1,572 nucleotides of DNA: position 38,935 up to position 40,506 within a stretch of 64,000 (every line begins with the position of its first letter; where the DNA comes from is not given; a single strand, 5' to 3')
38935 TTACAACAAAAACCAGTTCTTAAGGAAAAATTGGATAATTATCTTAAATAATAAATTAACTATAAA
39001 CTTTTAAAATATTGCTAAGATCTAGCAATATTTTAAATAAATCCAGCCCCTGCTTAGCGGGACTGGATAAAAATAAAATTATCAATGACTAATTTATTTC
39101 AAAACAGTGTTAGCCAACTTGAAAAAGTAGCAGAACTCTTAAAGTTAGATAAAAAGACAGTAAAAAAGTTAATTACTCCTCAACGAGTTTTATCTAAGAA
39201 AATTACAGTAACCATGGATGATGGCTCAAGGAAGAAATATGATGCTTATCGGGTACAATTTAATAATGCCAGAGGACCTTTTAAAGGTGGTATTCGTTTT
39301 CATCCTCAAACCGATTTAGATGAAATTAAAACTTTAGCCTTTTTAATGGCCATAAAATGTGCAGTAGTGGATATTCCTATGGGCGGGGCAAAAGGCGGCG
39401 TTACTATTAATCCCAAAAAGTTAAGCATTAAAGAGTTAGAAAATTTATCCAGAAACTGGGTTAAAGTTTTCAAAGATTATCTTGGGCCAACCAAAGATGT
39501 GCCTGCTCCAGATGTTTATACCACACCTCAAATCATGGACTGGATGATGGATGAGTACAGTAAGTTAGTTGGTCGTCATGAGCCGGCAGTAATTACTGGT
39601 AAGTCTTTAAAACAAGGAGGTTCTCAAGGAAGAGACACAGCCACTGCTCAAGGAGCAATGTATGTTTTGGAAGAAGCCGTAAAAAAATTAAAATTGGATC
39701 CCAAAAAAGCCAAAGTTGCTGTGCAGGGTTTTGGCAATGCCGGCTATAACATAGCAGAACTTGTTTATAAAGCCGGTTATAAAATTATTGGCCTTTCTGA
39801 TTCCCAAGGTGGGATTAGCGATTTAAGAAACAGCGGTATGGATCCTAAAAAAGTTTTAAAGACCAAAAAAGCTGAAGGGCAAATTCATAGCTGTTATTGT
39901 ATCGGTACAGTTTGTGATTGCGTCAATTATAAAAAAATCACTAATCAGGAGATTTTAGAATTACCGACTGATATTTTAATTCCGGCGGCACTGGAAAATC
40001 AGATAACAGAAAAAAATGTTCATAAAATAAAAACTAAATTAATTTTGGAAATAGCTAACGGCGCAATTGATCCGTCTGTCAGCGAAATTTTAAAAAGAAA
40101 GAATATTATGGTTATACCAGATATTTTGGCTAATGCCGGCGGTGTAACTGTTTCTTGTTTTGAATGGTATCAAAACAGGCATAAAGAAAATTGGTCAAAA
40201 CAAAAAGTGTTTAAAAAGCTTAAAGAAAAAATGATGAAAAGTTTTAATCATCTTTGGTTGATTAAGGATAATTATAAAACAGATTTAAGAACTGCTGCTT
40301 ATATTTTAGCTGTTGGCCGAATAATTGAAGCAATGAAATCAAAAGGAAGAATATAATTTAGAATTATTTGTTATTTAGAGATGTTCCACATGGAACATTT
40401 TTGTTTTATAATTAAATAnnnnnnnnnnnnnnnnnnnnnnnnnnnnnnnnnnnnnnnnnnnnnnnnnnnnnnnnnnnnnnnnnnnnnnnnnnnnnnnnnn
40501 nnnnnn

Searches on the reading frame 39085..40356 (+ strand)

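Call 36: search_protein_families(library=pfam, proteins=[window:39085-40356:+], max_evalue=0.0001)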
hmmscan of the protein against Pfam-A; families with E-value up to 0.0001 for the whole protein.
window:39085-40356:+ (423 aa): 2 families
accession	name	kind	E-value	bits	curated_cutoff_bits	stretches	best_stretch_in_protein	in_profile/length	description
PF00208.27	ELFV_dehydrog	-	8.2e-71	238.9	23.4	1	178-421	1-241/241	Glutamate/Leucine/Phenylalanine/Valine dehydrogenase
PF02812.23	ELFV_dehydrog_N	-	1.6e-50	170.6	25.3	1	32-160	1-129/129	Glu/Leu/Phe/Val dehydrogenase, dimerisation domain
